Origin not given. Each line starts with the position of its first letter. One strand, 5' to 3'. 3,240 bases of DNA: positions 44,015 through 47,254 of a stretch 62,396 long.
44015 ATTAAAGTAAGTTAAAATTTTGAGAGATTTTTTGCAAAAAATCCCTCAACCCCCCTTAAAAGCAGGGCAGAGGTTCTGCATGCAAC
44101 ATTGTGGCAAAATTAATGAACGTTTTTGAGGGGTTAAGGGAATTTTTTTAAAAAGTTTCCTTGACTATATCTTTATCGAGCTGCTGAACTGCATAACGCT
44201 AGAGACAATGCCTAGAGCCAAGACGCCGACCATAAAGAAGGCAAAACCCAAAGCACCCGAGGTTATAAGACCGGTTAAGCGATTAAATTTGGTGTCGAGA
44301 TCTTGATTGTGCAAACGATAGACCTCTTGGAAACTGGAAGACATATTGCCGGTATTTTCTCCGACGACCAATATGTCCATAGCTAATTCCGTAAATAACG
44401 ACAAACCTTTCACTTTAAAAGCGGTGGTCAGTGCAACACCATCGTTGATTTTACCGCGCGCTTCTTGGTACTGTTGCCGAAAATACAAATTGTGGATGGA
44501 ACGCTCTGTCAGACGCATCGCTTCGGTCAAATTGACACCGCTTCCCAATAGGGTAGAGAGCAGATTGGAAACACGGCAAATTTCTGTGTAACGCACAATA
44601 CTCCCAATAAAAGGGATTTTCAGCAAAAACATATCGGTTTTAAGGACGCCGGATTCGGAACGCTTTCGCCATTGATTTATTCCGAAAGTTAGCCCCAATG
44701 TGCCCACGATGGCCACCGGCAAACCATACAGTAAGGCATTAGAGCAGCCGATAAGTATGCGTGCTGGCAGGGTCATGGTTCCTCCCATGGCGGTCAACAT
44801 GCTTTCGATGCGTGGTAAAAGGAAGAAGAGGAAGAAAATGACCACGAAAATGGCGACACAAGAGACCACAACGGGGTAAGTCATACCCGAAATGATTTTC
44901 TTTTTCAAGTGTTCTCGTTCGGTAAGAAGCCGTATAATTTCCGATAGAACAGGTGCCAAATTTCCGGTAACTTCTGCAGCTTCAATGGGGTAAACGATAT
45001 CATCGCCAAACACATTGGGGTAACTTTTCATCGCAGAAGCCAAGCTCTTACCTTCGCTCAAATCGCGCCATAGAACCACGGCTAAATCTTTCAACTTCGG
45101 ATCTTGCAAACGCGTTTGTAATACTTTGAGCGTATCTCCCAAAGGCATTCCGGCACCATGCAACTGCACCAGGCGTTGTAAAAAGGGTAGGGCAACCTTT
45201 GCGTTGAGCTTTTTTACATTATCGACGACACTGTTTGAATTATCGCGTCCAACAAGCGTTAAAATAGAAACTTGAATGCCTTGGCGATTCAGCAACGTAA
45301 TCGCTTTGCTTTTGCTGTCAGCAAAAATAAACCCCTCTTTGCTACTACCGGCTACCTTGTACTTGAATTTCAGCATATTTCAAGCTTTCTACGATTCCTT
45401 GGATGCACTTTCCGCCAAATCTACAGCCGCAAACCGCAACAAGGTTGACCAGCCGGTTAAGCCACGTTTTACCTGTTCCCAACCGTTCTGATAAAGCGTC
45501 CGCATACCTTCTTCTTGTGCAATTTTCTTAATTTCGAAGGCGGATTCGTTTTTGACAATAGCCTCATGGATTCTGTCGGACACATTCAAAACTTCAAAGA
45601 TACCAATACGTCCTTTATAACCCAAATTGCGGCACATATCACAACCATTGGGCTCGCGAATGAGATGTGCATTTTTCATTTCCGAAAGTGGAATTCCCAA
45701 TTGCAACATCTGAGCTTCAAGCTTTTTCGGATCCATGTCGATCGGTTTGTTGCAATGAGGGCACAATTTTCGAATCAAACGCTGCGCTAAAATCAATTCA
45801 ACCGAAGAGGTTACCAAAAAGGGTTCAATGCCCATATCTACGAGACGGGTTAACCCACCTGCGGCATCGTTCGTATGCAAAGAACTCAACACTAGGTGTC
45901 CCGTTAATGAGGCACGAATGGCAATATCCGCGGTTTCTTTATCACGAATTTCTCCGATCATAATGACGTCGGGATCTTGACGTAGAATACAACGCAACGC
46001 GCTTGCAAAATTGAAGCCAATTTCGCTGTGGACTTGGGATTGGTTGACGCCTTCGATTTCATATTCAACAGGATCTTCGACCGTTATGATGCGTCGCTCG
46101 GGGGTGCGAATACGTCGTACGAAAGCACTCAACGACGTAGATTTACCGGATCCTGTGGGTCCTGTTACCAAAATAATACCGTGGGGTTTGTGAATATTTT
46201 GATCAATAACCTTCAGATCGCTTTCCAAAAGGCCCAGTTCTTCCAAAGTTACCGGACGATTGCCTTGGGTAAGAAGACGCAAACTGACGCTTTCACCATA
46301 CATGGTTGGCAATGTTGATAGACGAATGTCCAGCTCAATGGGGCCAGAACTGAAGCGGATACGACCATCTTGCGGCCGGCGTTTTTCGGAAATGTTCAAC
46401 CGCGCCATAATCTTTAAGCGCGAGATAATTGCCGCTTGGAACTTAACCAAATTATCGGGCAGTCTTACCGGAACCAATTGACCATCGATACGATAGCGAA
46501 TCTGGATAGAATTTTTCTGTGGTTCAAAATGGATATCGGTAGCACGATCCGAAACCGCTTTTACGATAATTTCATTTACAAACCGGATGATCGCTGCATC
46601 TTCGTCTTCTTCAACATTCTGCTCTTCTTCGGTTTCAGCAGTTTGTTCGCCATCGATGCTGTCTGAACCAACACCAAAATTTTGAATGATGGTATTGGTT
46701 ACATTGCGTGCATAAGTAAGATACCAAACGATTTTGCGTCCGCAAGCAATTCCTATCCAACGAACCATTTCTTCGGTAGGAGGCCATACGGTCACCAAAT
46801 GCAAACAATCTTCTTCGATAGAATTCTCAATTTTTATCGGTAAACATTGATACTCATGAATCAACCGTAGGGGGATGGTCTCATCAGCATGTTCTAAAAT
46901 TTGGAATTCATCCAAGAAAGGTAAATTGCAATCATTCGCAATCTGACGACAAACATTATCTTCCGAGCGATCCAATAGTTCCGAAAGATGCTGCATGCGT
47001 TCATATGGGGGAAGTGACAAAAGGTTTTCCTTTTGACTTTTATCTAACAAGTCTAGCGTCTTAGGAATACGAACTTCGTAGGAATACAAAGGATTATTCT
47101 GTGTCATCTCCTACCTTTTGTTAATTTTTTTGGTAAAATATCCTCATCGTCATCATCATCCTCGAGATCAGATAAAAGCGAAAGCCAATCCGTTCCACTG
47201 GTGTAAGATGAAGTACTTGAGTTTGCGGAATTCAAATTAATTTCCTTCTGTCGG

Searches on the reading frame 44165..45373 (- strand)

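Call 7: search_protein_families(library=pfam, proteins=[window:44165-45373:-], max_evalue=0.01)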
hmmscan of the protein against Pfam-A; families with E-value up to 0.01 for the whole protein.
window:44165-45373:- (402 aa): 2 families
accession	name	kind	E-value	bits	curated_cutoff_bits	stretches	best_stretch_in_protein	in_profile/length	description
PF00482.28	T2SSF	-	2.6e-41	140.9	25.2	2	64-187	1-125/125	Type II secretion system (T2SS), protein F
PF07332.16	Phage_holin_3_6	-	0.0011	19.5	28.4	0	148-239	21-98/116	Putative Actinobacterial Holin-X, holin superfamily III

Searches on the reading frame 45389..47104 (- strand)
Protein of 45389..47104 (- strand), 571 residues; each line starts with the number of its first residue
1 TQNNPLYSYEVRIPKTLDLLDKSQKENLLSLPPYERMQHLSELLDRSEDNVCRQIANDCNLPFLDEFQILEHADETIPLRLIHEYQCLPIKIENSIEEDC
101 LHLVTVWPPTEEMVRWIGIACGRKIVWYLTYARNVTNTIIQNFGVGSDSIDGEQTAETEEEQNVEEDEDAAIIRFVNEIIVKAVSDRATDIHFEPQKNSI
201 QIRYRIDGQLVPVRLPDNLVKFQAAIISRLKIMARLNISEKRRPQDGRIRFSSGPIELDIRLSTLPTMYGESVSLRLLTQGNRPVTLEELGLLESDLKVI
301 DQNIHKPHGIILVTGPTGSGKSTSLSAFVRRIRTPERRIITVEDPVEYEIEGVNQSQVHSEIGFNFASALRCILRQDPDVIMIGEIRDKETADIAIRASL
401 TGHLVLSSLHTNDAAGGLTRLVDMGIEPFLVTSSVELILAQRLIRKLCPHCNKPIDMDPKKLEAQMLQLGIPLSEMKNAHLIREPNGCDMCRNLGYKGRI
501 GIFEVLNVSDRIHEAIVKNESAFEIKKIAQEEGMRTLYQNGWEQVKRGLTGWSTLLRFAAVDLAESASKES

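Call 7: search_protein_families(library=pfam, proteins=[window:45389-47104:-], max_evalue=0.01)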
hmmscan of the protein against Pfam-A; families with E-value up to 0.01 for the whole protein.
window:45389-47104:- (571 aa): 10 families
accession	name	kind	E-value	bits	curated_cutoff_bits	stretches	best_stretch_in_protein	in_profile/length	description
PF00437.27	T2SSE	-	2.4e-133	444.8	24.9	1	165-556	1-369/370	Type II/IV secretion system protein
PF13401.12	AAA_22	-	0.00013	22.7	27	1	307-348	4-45/130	AAA domain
PF25199.1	nSTAND_NTPase5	-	0.00018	21.8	34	1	296-348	31-82/145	Novel STAND NTPase 5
PF13191.12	AAA_16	-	0.00022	22.2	32.6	1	305-344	22-59/167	AAA ATPase domain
PF13555.12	AAA_29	-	0.00054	20.1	27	1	306-328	20-42/61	P-loop containing region of AAA domain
PF05157.20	MshEN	-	0.0015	18.9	23.1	1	61-141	3-82/90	MshEN domain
PF13476.12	AAA_23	-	0.0036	18.4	27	1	301-328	12-39/201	AAA domain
PF13173.12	AAA_14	-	0.0041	17.6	27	0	309-397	3-82/129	AAA domain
PF00005.33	ABC_tran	-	0.0054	17.8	25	0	308-365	11-64/137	ABC transporter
PF01637.24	ATPase_2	-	0.0072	16.6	33.2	0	297-362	8-74/225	ATPase domain predominantly from Archaea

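Call 55: list_cluster_members(proteins=[window:45389-47104:-, window:35600-36487:-, window:39215-40408:+, window:41105-42721:-, window:57210-59297:-, window:60345-62000:-])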
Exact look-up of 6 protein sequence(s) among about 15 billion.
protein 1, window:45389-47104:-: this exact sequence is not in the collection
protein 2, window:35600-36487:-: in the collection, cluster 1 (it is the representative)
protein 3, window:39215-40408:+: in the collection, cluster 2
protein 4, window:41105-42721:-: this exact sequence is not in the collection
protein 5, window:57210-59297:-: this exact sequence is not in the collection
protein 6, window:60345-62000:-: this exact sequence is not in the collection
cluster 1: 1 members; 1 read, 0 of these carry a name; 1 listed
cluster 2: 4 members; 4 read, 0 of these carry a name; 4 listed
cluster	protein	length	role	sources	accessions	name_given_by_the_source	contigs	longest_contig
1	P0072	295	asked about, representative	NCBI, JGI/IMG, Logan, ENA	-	-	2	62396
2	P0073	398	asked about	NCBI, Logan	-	-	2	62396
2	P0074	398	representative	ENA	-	-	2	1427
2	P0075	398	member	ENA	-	-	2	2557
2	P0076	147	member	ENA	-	-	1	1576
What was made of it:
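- Tried and rejected: Cluster look-ups gave no organism name (call 55).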
